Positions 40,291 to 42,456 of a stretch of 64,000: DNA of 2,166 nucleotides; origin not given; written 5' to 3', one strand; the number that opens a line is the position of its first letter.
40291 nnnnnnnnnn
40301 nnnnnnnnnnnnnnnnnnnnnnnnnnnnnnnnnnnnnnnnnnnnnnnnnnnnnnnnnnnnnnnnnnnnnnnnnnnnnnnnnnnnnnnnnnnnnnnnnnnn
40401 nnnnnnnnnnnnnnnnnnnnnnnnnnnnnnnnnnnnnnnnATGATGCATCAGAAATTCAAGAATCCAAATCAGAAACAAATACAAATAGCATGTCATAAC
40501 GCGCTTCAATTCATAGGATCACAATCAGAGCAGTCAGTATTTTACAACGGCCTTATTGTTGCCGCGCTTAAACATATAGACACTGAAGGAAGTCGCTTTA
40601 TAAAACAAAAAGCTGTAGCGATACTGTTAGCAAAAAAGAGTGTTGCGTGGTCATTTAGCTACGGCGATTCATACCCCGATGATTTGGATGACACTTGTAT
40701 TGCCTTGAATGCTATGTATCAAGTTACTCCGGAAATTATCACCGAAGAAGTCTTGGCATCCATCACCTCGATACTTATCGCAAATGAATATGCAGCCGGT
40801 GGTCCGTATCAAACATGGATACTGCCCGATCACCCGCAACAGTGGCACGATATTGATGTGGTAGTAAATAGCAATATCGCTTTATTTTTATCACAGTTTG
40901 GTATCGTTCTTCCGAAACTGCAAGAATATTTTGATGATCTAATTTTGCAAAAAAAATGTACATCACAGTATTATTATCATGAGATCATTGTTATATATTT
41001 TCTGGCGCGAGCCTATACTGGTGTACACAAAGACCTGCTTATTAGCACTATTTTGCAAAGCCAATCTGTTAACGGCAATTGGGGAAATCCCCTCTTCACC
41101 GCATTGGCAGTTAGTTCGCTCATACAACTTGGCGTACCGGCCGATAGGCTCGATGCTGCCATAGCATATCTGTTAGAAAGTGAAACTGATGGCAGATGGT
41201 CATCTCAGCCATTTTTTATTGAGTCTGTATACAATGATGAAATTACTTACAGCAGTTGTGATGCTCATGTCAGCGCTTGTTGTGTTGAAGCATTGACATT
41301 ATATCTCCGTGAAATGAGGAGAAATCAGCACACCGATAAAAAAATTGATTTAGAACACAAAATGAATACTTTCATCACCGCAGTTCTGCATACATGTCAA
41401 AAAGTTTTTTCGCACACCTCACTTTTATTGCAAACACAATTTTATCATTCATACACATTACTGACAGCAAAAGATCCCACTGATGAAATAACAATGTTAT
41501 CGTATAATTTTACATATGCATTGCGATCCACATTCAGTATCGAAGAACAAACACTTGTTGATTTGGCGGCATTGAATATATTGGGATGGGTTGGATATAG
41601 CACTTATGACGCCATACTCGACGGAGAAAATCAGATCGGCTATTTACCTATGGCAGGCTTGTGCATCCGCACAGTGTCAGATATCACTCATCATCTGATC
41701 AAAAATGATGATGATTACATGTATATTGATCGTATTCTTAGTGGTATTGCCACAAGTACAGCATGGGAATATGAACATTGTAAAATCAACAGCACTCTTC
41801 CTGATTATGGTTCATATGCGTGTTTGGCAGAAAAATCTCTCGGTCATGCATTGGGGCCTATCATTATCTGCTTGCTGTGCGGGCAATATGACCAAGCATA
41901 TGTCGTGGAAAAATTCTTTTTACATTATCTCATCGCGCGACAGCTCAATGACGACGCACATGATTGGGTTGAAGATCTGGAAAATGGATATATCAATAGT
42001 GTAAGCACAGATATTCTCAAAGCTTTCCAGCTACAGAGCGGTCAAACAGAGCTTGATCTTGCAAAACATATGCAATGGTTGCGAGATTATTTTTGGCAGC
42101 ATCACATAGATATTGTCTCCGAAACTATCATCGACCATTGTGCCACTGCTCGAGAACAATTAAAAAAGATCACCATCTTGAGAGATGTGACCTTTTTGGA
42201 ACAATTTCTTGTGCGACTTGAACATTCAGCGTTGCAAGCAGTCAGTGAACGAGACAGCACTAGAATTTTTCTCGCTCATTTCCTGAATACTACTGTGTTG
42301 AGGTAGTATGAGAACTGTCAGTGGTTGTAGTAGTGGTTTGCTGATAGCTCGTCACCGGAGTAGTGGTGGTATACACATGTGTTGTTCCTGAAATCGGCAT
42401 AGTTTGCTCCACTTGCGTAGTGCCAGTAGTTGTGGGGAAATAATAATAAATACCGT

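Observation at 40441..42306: TCS-coupled large protein with class II terpene-cyclase-like DxDDT motif, QW repeats and a DDxxD motif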

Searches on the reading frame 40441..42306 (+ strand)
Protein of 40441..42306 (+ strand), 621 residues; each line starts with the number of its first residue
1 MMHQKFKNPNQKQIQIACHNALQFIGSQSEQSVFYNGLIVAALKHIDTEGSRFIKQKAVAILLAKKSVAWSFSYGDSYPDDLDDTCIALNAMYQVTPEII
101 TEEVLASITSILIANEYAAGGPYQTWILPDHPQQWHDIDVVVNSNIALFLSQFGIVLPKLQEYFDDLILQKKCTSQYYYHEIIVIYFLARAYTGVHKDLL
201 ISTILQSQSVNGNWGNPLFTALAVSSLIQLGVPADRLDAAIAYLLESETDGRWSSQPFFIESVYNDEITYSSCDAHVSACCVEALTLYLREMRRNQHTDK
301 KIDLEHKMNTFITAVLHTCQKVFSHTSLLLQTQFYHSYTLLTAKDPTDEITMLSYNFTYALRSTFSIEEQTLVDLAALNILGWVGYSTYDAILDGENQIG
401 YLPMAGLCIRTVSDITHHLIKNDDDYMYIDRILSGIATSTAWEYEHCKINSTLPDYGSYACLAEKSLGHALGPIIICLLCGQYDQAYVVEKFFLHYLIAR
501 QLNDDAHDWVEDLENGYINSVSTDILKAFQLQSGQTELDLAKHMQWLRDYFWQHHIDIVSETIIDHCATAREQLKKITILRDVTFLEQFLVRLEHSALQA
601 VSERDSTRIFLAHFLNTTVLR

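Call 3: search_protein_families(library=pfam, proteins=[window:40441-42306:+], max_evalue=1)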
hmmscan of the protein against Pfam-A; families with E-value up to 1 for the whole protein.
window:40441-42306:+ (621 aa): 0 families

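Call 4: search_protein_families(library=ncbifam, proteins=[window:40441-42306:+], max_evalue=1)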
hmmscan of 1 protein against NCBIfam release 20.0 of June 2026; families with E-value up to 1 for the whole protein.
window:40441-42306:+ (621 aa): 0 families

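Call 5: search_solved_structures(query=window:40441-42306:+, max_evalue=10, show_alignments=2)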
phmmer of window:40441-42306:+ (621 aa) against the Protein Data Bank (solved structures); distinct sequences matched with E-value up to 10: 0.

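Call 6: find_homologous_proteins(query=window:40441-42306:+, max_evalue=0.001)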
Query window:40441-42306:+ (621 aa): 348 proteins with E <= 0.001 among 8000 candidates; the best 120 are listed.
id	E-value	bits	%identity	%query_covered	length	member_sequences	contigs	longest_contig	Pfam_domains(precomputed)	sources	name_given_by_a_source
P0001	0.0e+0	1416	100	100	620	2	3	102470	-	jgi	-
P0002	8.7e-222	756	56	98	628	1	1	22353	-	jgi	jgi:hypothetical protein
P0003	1.7e-173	597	48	100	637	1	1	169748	-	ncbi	-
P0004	1.5e-155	537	45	95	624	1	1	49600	-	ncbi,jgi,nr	ncbi:MAG: hypothetical protein JWM92_104 [Candidatus Nomurabacteria bacterium]|jgi:hypothetical prot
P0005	3.2e-154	533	46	90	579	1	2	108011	-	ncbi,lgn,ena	-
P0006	1.4e-153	531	45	97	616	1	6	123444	-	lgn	-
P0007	9.7e-151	521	43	97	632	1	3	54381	-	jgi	jgi:hypothetical protein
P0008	1.1e-150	521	45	95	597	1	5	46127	-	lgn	-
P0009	8.1e-150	518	44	97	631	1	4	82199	-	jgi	jgi:hypothetical protein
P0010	6.0e-146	506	45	95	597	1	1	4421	PF13243.13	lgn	-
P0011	2.9e-144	500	42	97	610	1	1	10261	PF28380.1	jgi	jgi:hypothetical protein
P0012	6.2e-144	499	42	99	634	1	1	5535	-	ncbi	-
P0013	6.1e-142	492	43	99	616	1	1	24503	-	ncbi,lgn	-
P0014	1.7e-141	491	43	97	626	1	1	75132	-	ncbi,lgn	-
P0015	3.1e-141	490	42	95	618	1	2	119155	-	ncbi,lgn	ncbi:MAG: hypothetical protein ABIO57_04135 [Candidatus Paceibacterota bacterium]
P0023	2.3e-109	385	36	95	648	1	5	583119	-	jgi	jgi:hypothetical protein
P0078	3.1e-93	332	34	95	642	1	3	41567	PF13243.13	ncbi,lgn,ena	ncbi:MAG: hypothetical protein AAB553_07660 [Patescibacteria group bacterium]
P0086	2.7e-92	328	35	90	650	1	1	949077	-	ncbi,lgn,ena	-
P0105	2.7e-89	319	32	95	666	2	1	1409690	-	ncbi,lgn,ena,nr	ncbi:MAG TPA: hypothetical protein VD999_01430 [Vitreimonas sp.]|nr:hypothetical protein [Vitreimona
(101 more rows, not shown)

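Call 9: search_protein_families(library=pfam, alignment_id=A1, max_evalue=0.01)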
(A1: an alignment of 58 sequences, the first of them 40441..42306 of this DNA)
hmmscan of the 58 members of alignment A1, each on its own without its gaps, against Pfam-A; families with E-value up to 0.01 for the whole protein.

A. member 1, window:40441-42306:+ (621 aa): 0 families

B. families by the number of members that match (of 58 scanned): 11 families
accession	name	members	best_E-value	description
PF07678.20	TED_complement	18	7.4e-09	A-macroglobulin TED domain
PF13243.12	SQHop_cyclase_C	18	1.2e-06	Squalene-hopene cyclase C-terminal domain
PF00432.27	Prenyltrans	6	0.00031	Prenyltransferase alpha-alpha toroid domain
PF13249.12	SQHop_cyclase_N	3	0.0003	Squalene-hopene cyclase N-terminal domain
PF01122.25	Cobalamin_bind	2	0.0056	Eukaryotic cobalamin-binding protein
PF18967.5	PycTM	1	0.0013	Pycsar effector protein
PF03221.22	HTH_Tnp_Tc5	1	0.0019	Tc5 transposase DNA-binding domain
PF09492.16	Pec_lyase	1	0.0021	Pectic acid lyase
PF00615.24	RGS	1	0.0057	Regulator of G protein signaling domain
PF23851.1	DUF7214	1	0.0067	Domain of unknown function (DUF7214)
PF22573.2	SPMIP5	1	0.0078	Sperm-associated microtubule inner protein 5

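Call 10: search_solved_structures(query=A1, max_evalue=10, show_alignments=4)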
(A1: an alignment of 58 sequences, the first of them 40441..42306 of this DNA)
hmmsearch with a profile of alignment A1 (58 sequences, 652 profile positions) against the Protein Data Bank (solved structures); distinct sequences matched with E-value up to 10: 6.
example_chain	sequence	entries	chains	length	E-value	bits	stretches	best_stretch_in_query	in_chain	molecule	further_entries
9mhs_B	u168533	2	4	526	7.9e-14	54.3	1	28-312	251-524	Drimenol Synthase | Haloacid dehalogenase superfamily, subfamily IA, variant 3 with third motif having DD or E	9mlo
9m7d_A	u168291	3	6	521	1.3e-12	50.2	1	28-312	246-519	Haloacid dehalogenase superfamily, subfamily IA, variant 3 with third motif having DD or E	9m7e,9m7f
1gsz_A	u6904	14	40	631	0.023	16.4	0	240-280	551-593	SQUALENE--HOPENE CYCLASE | SQUALENE-HOPENE CYCLASE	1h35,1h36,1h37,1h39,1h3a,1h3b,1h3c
2sqc_A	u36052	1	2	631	0.046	15.4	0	240-280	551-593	SQUALENE-HOPENE CYCLASE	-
3sqc_A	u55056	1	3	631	0.047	15.3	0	240-280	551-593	SQUALENE--HOPENE CYCLASE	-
1dj7_A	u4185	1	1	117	1.5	10.4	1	271-319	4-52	FERREDOXIN THIOREDOXIN REDUCTASE: CATALYTIC CHAIN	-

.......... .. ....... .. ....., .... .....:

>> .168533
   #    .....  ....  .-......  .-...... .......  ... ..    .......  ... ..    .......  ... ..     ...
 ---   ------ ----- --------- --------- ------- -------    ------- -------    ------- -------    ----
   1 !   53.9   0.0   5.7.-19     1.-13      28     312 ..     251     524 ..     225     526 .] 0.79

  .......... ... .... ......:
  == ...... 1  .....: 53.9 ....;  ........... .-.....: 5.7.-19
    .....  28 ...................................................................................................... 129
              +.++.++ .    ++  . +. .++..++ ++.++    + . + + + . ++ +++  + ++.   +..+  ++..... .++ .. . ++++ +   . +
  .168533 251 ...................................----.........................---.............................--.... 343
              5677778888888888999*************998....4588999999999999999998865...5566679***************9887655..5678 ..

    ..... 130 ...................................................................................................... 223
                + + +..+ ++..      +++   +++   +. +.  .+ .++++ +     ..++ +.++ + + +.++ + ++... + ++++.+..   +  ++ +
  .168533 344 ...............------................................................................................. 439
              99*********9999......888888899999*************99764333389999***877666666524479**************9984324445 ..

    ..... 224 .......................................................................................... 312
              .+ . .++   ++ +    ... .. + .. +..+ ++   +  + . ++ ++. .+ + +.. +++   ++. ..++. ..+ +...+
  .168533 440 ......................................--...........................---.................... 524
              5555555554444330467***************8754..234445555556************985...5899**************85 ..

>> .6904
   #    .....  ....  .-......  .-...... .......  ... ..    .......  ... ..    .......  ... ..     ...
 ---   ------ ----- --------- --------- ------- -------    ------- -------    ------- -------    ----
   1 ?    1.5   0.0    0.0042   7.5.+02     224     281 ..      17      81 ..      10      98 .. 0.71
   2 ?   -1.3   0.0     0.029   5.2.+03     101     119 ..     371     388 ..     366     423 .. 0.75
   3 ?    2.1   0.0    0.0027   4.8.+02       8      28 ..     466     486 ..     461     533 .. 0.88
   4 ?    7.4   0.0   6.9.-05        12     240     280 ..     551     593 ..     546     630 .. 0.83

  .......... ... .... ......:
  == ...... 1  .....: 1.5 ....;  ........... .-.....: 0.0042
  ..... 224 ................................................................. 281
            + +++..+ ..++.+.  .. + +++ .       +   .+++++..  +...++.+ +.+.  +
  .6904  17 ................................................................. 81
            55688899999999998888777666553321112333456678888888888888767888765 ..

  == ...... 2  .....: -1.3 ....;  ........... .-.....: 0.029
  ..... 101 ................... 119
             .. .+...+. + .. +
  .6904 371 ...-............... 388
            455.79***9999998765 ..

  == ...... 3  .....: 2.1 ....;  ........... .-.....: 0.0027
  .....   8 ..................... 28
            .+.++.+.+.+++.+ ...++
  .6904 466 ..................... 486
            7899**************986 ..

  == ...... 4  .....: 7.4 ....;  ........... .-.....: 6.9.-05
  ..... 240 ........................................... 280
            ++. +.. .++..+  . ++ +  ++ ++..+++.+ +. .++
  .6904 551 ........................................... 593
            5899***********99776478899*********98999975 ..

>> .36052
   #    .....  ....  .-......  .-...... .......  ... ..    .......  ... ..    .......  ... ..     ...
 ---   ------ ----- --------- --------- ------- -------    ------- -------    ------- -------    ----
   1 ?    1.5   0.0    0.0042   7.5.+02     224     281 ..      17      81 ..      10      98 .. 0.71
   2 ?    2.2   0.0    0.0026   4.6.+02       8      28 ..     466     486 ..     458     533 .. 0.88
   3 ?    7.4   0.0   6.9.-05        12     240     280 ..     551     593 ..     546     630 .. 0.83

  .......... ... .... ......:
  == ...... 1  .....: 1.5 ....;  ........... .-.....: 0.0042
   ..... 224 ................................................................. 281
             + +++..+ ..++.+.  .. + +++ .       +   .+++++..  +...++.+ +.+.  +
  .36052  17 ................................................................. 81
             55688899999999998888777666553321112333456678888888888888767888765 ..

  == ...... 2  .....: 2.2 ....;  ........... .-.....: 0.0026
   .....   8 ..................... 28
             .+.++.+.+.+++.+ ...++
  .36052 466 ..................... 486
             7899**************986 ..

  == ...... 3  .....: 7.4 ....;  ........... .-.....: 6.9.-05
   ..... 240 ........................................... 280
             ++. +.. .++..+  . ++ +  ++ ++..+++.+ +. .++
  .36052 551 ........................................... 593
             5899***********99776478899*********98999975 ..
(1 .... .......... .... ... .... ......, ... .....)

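Call 14: find_encoding_contigs(protein=P0003, flank=8000, max_places=2)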
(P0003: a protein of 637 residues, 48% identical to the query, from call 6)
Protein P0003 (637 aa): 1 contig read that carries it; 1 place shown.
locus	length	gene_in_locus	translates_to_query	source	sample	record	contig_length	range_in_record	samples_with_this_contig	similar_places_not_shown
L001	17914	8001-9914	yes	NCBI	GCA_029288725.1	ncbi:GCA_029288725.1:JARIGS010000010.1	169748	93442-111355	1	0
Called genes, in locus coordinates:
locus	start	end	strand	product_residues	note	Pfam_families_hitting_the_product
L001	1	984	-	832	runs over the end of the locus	PF00690:Cation_ATPase_N, PF00122:E1-E2_ATPase, PF08282:Hydrolase_3 (faint), PF00702:Hydrolase, PF13246:Cation_ATPase, PF00689:Cation_ATPase_C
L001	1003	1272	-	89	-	-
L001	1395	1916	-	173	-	PF03352:Adenine_glyco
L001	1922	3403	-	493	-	PF00083:Sugar_tr (weak), PF07690:MFS_1, PF13347:MFS_2 (weak)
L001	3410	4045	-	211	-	PF25919:BSH_CusB (faint), PF25954:Beta-barrel_RND_2 (faint)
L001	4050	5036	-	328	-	PF25984:BSH_YknX (faint)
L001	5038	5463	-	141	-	PF01047:MarR, PF12802:MarR_2, PF13412:HTH_24 (faint), PF13463:HTH_27 (weak)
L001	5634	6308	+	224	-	PF00072:Response_reg, PF00486:Trans_reg_C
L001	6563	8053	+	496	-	PF02518:HATPase_c, PF14501:HATPase_c_5 (weak)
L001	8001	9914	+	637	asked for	-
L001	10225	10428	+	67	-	-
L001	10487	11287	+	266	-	PF03631:Virul_fac_BrkB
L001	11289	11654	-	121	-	PF14022:DUF4238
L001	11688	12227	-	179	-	PF14022:DUF4238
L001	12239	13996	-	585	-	PF00664:ABC_membrane, PF13748:ABC_membrane_3, PF00005:ABC_tran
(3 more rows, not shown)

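Call 16: find_encoding_contigs(protein=P0086, flank=8000, max_places=1)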
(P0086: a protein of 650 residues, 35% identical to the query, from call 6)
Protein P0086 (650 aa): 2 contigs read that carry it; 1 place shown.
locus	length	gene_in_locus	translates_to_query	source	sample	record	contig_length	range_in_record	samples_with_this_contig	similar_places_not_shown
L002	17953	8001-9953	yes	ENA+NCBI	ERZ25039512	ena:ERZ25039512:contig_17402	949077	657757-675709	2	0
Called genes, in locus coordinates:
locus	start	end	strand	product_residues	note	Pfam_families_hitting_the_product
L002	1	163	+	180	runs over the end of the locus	-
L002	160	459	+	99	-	PF18291:HU-HIG, PF00216:Bac_DNA_binding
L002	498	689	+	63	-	-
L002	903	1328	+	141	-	-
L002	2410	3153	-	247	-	-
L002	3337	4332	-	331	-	PF00078:RVT_1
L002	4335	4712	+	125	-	PF05635:23S_rRNA_IVP (weak), PF22296:bAvd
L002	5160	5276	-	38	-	-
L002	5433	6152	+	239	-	PF00589:Phage_integrase, PF22823:MrpR_C_cat (weak)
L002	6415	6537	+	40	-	-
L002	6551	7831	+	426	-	-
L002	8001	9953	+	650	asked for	-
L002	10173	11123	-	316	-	PF03773:ArsP_1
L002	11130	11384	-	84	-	PF13192:Thioredoxin_3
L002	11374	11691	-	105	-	PF01022:HTH_5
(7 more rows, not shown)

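Call 17: find_encoding_contigs(protein=P0023, flank=8000, max_places=1)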
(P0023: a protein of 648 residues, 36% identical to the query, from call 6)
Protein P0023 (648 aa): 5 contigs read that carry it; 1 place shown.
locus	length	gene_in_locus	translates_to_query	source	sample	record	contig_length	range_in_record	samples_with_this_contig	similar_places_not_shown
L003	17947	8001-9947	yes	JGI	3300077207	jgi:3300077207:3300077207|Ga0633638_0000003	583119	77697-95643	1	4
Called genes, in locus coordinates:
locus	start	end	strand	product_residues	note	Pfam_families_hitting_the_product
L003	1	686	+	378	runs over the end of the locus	PF07690:MFS_1, PF12832:MFS_1_like (faint), PF00854:PTR2 (weak), PF07690:MFS_1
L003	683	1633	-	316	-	PF00089:Trypsin, PF13365:Trypsin_2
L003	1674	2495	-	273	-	PF00730:HhH-GPD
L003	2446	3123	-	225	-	PF09335:VTT_dom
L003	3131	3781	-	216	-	-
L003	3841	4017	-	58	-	-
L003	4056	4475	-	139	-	-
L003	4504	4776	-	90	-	PF06103:DUF948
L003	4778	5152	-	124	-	PF07681:DoxX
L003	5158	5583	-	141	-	PF00173:Cyt-b5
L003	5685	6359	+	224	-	PF00072:Response_reg, PF00486:Trans_reg_C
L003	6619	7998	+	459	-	PF02518:HATPase_c, PF14501:HATPase_c_5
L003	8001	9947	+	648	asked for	-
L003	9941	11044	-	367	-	PF00348:polyprenyl_synt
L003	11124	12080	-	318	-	PF26002:Beta-barrel_AprE (faint), PF18914:DUF5666 (faint)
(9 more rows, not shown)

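Call 18: find_encoding_contigs(protein=P0105, flank=8000, max_places=1)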
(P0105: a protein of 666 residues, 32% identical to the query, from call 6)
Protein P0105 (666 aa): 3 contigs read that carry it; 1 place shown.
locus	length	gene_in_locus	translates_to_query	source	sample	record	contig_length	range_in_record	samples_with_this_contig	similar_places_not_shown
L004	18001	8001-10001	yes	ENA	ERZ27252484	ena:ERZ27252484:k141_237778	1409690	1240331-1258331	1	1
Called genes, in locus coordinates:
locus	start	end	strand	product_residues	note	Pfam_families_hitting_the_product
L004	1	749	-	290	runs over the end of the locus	PF00892:EamA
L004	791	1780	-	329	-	PF02615:Ldh_2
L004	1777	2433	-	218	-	PF02588:YitT_membrane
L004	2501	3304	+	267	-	PF01978:TrmB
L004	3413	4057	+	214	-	PF00753:Lactamase_B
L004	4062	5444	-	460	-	-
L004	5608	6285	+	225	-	PF00072:Response_reg, PF21695:GlnR_1st (weak), PF00486:Trans_reg_C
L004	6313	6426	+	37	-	-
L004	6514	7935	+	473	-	PF00512:HisKA (faint), PF02518:HATPase_c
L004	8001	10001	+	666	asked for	-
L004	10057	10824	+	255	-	PF04402:SIMPL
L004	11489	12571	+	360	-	PF08014:MATCAP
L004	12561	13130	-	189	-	PF08207:EFP_N, PF01132:EFP, PF09285:Elong-fact-P_C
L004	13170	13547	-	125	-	-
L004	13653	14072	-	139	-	-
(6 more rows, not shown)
